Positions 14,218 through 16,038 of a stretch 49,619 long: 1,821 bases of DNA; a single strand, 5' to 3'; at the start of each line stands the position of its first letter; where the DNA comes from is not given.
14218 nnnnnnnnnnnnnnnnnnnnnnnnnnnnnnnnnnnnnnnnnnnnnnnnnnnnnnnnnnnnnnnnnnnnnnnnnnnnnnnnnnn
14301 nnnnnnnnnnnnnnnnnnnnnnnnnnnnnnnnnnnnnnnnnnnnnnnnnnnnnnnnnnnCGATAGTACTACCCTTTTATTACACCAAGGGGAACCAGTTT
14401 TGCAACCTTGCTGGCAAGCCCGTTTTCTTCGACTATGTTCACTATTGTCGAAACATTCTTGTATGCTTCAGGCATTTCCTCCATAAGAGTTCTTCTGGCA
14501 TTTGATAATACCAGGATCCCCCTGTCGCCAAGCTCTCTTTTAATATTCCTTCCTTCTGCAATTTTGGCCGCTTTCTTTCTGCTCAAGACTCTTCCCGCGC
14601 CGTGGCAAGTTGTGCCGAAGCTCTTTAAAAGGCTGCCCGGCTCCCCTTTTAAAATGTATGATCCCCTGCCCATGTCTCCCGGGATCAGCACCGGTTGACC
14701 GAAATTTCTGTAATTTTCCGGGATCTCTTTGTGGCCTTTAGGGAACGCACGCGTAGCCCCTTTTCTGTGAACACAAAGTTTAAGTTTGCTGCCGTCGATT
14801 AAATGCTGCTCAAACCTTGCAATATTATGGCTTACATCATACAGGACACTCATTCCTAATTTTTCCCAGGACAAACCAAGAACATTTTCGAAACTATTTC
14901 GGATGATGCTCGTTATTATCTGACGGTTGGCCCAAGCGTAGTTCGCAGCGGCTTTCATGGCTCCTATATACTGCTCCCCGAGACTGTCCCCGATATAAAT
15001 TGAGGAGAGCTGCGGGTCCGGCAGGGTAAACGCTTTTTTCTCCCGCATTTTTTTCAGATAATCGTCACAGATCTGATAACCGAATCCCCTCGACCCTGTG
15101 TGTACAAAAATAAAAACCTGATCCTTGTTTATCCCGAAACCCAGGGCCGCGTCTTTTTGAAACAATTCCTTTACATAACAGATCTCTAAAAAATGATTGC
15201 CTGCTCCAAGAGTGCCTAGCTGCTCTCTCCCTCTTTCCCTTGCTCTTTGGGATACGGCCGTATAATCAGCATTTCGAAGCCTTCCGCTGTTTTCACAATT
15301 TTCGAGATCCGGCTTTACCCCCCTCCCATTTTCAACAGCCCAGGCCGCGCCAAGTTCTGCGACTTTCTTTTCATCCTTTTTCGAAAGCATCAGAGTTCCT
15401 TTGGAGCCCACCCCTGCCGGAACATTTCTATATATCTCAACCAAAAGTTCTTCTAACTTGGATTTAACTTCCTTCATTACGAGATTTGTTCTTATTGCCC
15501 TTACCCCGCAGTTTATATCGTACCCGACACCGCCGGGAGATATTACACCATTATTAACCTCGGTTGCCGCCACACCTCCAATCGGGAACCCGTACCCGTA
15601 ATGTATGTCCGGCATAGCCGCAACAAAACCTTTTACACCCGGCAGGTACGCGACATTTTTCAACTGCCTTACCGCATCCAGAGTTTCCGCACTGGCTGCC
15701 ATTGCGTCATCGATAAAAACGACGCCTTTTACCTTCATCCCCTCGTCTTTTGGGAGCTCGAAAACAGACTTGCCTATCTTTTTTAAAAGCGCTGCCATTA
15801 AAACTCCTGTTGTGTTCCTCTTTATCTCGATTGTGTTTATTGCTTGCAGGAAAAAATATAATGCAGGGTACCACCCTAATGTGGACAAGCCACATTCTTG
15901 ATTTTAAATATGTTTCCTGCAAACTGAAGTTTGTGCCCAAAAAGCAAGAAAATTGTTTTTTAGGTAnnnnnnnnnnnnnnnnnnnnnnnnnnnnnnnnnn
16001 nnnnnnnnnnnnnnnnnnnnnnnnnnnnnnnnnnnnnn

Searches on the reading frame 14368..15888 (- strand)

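Call 37: search_protein_families(library=pfam, proteins=[window:14368-15888:-], max_evalue=0.00001)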
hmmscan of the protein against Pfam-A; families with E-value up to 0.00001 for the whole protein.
window:14368-15888:- (506 aa): 1 family
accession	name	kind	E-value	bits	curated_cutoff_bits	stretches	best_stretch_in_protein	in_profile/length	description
PF01139.22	RtcB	-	1.1e-160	536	27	1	75-506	1-426/426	tRNA-splicing ligase RtcB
